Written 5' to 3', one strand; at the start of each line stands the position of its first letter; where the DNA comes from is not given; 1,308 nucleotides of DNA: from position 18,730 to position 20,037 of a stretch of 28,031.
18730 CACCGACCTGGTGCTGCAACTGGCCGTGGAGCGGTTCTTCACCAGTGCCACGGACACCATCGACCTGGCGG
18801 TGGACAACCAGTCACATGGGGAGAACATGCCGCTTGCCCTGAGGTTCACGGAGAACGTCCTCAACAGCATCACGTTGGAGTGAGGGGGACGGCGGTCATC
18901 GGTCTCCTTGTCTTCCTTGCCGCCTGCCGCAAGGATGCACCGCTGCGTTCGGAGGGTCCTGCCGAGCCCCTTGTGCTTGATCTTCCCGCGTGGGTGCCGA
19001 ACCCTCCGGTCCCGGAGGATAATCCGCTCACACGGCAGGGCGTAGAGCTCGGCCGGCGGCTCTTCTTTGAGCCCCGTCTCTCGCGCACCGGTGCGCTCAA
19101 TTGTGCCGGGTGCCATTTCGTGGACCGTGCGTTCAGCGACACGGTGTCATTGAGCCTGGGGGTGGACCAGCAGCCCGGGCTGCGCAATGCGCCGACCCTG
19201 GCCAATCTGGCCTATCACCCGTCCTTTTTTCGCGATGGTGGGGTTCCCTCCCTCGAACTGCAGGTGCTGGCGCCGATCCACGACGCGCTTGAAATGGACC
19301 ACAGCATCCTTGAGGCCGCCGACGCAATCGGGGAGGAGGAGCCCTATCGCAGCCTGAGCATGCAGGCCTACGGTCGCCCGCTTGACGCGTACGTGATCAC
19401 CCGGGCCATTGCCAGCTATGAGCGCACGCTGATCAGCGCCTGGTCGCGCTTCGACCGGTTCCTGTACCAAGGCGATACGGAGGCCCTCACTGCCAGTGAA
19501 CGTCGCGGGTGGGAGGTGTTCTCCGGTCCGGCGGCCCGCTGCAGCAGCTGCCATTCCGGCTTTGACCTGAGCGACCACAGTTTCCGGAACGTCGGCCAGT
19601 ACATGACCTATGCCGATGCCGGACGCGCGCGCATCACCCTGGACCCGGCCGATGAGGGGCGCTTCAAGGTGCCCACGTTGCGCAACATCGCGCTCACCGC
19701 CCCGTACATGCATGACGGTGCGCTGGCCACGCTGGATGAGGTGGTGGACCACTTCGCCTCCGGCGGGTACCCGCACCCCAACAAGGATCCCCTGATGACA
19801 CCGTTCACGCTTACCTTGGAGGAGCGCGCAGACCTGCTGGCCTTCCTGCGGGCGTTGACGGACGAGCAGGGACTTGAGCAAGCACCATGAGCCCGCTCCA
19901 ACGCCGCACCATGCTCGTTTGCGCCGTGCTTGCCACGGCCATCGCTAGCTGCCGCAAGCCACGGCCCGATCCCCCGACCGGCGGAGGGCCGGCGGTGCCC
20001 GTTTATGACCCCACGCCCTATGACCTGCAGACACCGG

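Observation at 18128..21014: Candidate undescribed system: MbnP-family WxW lipoprotein plus two divergent MauG/MbnH-like di-heme lipoproteins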

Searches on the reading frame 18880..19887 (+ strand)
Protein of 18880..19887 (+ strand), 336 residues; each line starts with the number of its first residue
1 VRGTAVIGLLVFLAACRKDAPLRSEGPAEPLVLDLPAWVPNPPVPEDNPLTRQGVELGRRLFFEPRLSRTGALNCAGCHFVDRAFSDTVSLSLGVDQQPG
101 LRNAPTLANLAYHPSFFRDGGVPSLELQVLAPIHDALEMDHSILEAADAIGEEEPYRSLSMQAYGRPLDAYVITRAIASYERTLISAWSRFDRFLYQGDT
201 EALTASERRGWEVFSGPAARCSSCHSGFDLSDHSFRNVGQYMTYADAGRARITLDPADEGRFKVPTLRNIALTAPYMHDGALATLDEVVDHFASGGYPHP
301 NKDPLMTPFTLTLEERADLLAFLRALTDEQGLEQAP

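Call 3: search_protein_families(library=pfam, proteins=[window:18880-19887:+], max_evalue=0.1)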
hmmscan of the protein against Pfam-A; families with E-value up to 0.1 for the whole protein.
window:18880-19887:+ (336 aa): 5 families
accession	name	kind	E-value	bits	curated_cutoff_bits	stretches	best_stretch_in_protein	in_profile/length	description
PF03150.19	CCP_MauG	-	2.2e-45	155.4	25.6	1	53-199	2-147/149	Di-haem cytochrome c peroxidase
PF00034.26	Cytochrom_C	-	8.8e-08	33.8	21.3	1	219-326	10-89/90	Cytochrome c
PF21419.2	RoxA-like_Cyt-c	-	0.00065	19.7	26.7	1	265-290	5-30/39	RoxA-like, cytochrome c-like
PF13442.11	Cytochrome_CBB3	-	0.084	13.7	27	0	208-230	4-20/68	Cytochrome C oxidase, cbb3-type, subunit III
PF22113.1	Mtrc-MtrF_II-IV_dom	-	0.1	12.6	30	0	213-241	115-144/176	Outer membrane cytochrome MtrC/MtrF-like, domains II/IV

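Call 4: search_protein_families(library=ncbifam, proteins=[window:18880-19887:+], max_evalue=0.1)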
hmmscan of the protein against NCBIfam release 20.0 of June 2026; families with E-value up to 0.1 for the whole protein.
window:18880-19887:+ (336 aa): 7 families
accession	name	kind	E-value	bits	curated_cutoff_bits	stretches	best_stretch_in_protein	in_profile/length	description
TIGR04039.1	MXAN_0977_Heme2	hypoth_equivalog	5.3e-75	252.5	362.85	1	44-334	1-329/336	MbnH family di-heme enzyme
TIGR03791.1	TTQ_mauG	equivalog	3.6e-58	197.1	443.85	1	50-329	1-281/291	tryptophan tryptophylquinone biosynthesis enzyme MauG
TIGR03981.2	SAM_quin_mod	hypoth_equivalog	3.1e-33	115.3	340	2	157-293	215-359/411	His-Xaa-Ser system-associated MauG-like protein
NF052341.1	hydrazine_gamma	equivalog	1.5e-09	37.3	625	2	196-237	186-227/339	hydrazine synthase subunit gamma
NF052342.1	hydrazine_BC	exception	3e-08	32.3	1250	1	55-229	419-570/690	hydrazine synthase subunit beta-gamma fusion subunit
NF040606.1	CytoC_perox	subfamily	0.0038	16.5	150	0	259-288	423-452/524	di-heme-cytochrome C peroxidase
TIGR01904.2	GSu_C4xC__C2xCH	domain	0.0076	16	27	0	204-227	37-58/73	CxxxxCH/CxxCH domain c-type cytochrome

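Call 20: search_solved_structures(query=window:18880-19887:+, max_evalue=1e-10, show_alignments=0)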
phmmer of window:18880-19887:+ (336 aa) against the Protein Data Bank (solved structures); distinct sequences matched with E-value up to 1e-10: 29.
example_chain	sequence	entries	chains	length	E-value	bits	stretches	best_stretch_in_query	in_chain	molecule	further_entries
6e1c_A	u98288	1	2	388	2.9e-54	187.6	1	25-330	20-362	Di-heme enzyme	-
1iqc_A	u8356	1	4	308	5e-44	154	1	40-292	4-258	di-heme peroxidase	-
3o5c_A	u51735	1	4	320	1.1e-40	143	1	53-330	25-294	Cytochrome c551 peroxidase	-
9qdt_A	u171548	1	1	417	5.4e-40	140.8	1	40-289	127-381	Probable cytochrome c peroxidase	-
2c1u_A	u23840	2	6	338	1.1e-38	136.5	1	40-331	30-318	DI-HAEM CYTOCHROME C PEROXIDASE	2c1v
1eb7_A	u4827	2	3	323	4.4e-38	134.5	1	47-289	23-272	CYTOCHROME C551 PEROXIDASE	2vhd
1nml_A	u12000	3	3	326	5.6e-37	130.8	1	41-291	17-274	di-haem cytochrome c peroxidase | Cytochrome c peroxidase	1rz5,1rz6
4aao_A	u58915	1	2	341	6e-37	130.7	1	37-291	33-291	CYTOCHROME C551 PEROXIDASE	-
4aal_A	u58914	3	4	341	6e-37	130.7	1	37-291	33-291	CYTOCHROME C551 PEROXIDASE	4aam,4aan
1zzh_A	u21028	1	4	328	7.1e-37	130.5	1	19-295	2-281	cytochrome c peroxidase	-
6qkn_A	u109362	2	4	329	4.6e-34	121.2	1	46-291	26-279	Cytochrome-c peroxidase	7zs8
6fu3_A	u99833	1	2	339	5.1e-34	121.1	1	46-291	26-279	Protein CcpR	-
3hq6_A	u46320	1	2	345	1.3e-32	116.5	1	30-295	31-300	Cytochrome c551 peroxidase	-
3hq9_A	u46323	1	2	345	2.5e-32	115.5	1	30-295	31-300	Cytochrome c551 peroxidase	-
3hq8_A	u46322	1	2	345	6.5e-32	114.2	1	30-295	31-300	Cytochrome c551 peroxidase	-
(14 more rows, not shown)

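Call 24: search_solved_structures(query=window:18880-19887:+, max_evalue=1e-42, show_alignments=2)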
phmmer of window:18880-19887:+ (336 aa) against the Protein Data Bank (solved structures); distinct sequences matched with E-value up to 1e-42: 2.
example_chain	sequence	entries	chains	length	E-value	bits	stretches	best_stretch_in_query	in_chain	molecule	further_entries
6e1c_A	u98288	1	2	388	2.9e-54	187.6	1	25-330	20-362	Di-heme enzyme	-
1iqc_A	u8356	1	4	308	5e-44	154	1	40-292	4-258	di-heme peroxidase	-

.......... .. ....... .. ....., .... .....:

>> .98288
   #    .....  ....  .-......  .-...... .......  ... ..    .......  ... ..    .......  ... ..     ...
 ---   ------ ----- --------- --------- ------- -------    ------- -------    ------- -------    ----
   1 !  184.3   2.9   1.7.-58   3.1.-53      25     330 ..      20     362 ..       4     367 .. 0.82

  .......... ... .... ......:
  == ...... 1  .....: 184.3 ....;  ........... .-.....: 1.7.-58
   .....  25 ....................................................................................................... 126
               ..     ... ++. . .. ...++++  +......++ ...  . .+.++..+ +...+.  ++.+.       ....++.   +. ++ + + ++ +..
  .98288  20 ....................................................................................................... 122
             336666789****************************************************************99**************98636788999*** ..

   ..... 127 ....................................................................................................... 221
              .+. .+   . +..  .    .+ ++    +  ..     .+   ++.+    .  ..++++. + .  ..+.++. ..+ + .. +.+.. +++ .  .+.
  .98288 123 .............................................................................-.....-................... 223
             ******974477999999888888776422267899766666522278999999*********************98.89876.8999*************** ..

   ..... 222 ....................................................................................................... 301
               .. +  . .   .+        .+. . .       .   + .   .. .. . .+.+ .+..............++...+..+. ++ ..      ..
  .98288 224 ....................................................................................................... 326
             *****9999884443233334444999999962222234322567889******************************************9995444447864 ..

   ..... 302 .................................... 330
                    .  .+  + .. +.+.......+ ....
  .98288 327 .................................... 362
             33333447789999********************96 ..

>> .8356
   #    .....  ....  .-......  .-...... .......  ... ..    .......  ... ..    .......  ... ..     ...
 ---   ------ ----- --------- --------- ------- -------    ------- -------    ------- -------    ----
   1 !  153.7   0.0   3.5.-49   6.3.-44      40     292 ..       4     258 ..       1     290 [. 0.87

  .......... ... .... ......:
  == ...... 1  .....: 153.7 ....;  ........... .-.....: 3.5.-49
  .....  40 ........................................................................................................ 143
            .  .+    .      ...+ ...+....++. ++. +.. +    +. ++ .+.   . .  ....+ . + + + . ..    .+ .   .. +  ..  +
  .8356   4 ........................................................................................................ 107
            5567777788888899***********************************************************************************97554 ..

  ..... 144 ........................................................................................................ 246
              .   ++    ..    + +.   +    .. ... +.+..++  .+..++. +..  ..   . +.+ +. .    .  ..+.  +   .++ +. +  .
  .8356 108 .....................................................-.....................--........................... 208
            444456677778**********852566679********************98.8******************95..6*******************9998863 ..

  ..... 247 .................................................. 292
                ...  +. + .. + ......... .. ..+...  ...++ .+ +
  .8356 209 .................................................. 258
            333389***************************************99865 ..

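Call 29: find_homologous_proteins(query=window:18880-19887:+, max_evalue=1e-20)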
Query window:18880-19887:+ (336 aa): 7768 proteins with E <= 1e-20 among 8000 candidates; the best 120 are listed.
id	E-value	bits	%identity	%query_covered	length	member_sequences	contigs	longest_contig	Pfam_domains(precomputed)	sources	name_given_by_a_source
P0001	5.4e-226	767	100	100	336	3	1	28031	PF03150.20,PF00034.27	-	-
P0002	1.0e-179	615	79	100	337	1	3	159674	PF03150.20,PF00034.27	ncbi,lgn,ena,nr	ncbi:MAG TPA: cytochrome c peroxidase [Flavobacteriales bacterium]|nr:cytochrome c peroxidase [Flavo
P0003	4.9e-177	606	78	100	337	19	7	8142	PF03150.20,PF00034.27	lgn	-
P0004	2.5e-166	571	74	99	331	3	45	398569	PF03150.20,PF00034.27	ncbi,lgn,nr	ncbi:MAG: Cytochrome c551 peroxidase [Flavobacteriales bacterium]|nr:Cytochrome c551 peroxidase [Fla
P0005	1.5e-161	555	73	96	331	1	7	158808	PF03150.20,PF00034.27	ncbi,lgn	-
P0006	1.4e-147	509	67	99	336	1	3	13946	PF03150.20,PF21419.3,PF00034.27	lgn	-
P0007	7.5e-144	497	64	99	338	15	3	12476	PF03150.20,PF00034.27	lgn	-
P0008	5.2e-142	491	64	99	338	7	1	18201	PF03150.20,PF21419.3,PF00034.27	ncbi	ncbi:MAG: cytochrome c peroxidase [Flavobacteriales bacterium]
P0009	2.9e-141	489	66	96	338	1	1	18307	PF03150.20,PF00034.27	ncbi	ncbi:MAG: cytochrome c peroxidase [Flavobacteriales bacterium]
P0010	5.0e-141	488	63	99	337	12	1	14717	PF03150.20,PF00034.27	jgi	-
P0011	8.3e-141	487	65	95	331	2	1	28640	PF03150.20,PF00034.27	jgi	-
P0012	9.4e-140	484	63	97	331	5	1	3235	PF03150.20,PF00034.27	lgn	-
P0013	1.1e-139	483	65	96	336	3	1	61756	PF03150.20,PF00034.27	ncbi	ncbi:MAG: cytochrome c peroxidase [Flavobacteriales bacterium]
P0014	2.5e-139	482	65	99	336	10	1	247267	PF03150.20,PF00034.27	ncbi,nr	ncbi:MAG: c-type cytochrome [Flavobacteriales bacterium]|nr:c-type cytochrome [Flavobacteriales bact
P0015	1.8e-138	479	64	100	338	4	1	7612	PF03150.20,PF21419.3,PF00034.27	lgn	-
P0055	2.1e-132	459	61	100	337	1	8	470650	PF03150.20,PF21419.3,PF00034.27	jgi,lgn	jgi:cytochrome c peroxidase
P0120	6.0e-127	441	58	100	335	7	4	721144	PF03150.20,PF21419.3,PF00034.27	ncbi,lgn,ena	-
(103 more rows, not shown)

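Call 31: find_encoding_contigs(protein=P0004, flank=6000, max_places=2)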
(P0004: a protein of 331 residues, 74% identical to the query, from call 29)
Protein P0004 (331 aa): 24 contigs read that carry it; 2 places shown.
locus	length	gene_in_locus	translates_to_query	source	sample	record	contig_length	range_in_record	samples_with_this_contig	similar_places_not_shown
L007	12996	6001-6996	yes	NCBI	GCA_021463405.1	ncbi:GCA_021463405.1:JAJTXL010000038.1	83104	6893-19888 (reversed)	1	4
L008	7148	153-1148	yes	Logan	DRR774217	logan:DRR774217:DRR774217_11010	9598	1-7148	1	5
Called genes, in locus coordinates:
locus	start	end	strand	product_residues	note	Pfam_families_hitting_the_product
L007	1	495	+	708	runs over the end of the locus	PF18911:PKD_4 (weak), PF00801:PKD (weak), PF18911:PKD_4, PF13585:CHU_C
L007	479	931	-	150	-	PF00583:Acetyltransf_1, PF13673:Acetyltransf_10, PF13508:Acetyltransf_7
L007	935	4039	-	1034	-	PF00580:UvrD-helicase, PF13245:AAA_19 (faint), PF13361:UvrD_C (weak), PF13538:UvrD_C_2 (faint)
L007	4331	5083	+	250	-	PF20243:MbnP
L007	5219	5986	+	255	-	PF20243:MbnP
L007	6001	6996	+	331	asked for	PF00034:Cytochrom_C (faint), PF03150:CCP_MauG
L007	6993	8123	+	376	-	PF03150:CCP_MauG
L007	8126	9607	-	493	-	PF01134:GIDA (faint), PF01266:DAO (faint), PF03486:HI0933_like (faint), PF07992:Pyr_redox_2, PF12831:FAD_oxidored, PF13450:NAD_binding_8 (faint), PF00070:Pyr_redox, PF02852:Pyr_redox_dim, +1 more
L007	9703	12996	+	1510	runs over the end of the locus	PF00801:PKD, PF18911:PKD_4, PF18911:PKD_4, PF18911:PKD_4, PF00801:PKD, PF18911:PKD_4, PF00801:PKD, PF18911:PKD_4, +4 more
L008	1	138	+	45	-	?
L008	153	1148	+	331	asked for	PF00034:Cytochrom_C (faint), PF03150:CCP_MauG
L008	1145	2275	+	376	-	PF03150:CCP_MauG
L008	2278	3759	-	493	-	PF01134:GIDA (faint), PF01266:DAO (faint), PF03486:HI0933_like (faint), PF07992:Pyr_redox_2, PF12831:FAD_oxidored, PF13450:NAD_binding_8 (faint), PF00070:Pyr_redox, PF02852:Pyr_redox_dim, +1 more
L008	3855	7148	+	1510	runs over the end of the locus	PF00801:PKD, PF18911:PKD_4, PF18911:PKD_4, PF18911:PKD_4, PF00801:PKD, PF18911:PKD_4, PF00801:PKD, PF18911:PKD_4, +4 more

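Call 32: find_encoding_contigs(protein=P0120, flank=6000, max_places=2)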
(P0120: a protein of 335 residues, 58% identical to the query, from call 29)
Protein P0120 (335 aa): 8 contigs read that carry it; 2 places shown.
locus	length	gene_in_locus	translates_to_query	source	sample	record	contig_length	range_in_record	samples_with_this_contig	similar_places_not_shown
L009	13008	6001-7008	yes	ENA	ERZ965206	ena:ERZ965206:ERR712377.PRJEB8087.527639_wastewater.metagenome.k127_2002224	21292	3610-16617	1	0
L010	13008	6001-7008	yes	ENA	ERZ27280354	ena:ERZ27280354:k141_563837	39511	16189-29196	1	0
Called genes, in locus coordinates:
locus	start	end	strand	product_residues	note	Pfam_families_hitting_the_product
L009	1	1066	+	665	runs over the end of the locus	PF07676:PD40 (faint), PF13620:CarboxypepD_reg (weak), PF00691:OmpA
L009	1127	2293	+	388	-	PF00586:AIRS, PF02769:AIRS_C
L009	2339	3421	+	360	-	PF03462:PCRF, PF00472:RF-1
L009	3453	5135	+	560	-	-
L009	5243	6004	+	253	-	PF20243:MbnP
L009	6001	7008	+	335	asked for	PF03150:CCP_MauG, PF00034:Cytochrom_C (faint), PF21419:RoxA-like_Cyt-c (faint)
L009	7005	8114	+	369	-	PF03150:CCP_MauG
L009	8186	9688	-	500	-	PF01266:DAO (faint), PF07992:Pyr_redox_2, PF12831:FAD_oxidored, PF13738:Pyr_redox_3 (faint), PF00070:Pyr_redox, PF02852:Pyr_redox_dim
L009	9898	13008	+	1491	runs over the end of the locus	PF00801:PKD, PF18911:PKD_4, PF18911:PKD_4, PF18911:PKD_4, PF00801:PKD, PF18911:PKD_4, PF00801:PKD, PF18911:PKD_4, +7 more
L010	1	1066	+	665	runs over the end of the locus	PF07676:PD40 (faint), PF13620:CarboxypepD_reg (weak), PF00691:OmpA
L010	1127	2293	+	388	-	PF00586:AIRS, PF02769:AIRS_C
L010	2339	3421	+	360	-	PF03462:PCRF, PF00472:RF-1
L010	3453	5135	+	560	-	-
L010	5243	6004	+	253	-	PF20243:MbnP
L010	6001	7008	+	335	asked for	PF03150:CCP_MauG, PF00034:Cytochrom_C (faint), PF21419:RoxA-like_Cyt-c (faint)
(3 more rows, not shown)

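Call 33: find_encoding_contigs(protein=P0055, flank=6000, max_places=2)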
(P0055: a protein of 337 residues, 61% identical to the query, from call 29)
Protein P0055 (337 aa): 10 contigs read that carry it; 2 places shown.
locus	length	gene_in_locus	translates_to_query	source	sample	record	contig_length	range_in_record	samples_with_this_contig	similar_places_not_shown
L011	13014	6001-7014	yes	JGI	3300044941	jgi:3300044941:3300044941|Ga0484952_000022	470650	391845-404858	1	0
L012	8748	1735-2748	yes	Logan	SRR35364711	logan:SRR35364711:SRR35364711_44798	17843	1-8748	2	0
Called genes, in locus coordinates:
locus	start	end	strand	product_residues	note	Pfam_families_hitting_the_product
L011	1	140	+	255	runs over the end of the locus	PF07556:DUF1538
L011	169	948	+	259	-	PF07556:DUF1538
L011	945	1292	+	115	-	PF00543:P-II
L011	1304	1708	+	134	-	PF00571:CBS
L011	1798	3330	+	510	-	PF00999:Na_H_Exchanger, PF02080:TrkA_C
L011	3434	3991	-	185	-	PF18306:LDcluster4, PF03641:Lysine_decarbox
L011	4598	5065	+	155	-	-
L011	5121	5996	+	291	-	PF20243:MbnP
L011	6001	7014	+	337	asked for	PF03150:CCP_MauG, PF00034:Cytochrom_C (faint), PF21419:RoxA-like_Cyt-c (faint)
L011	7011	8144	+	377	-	PF03150:CCP_MauG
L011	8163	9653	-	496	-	PF01134:GIDA (faint), PF01262:AlaDh_PNT_C (faint), PF01266:DAO (weak), PF03486:HI0933_like (faint), PF07992:Pyr_redox_2, PF12831:FAD_oxidored, PF00070:Pyr_redox, PF02852:Pyr_redox_dim, +1 more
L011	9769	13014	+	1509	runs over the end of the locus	PF00801:PKD, PF18911:PKD_4, PF18911:PKD_4, PF18911:PKD_4, PF00801:PKD, PF18911:PKD_4, PF00801:PKD, PF18911:PKD_4, +3 more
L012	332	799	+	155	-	-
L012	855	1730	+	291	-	PF20243:MbnP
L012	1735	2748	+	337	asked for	PF03150:CCP_MauG, PF00034:Cytochrom_C (faint), PF21419:RoxA-like_Cyt-c (faint)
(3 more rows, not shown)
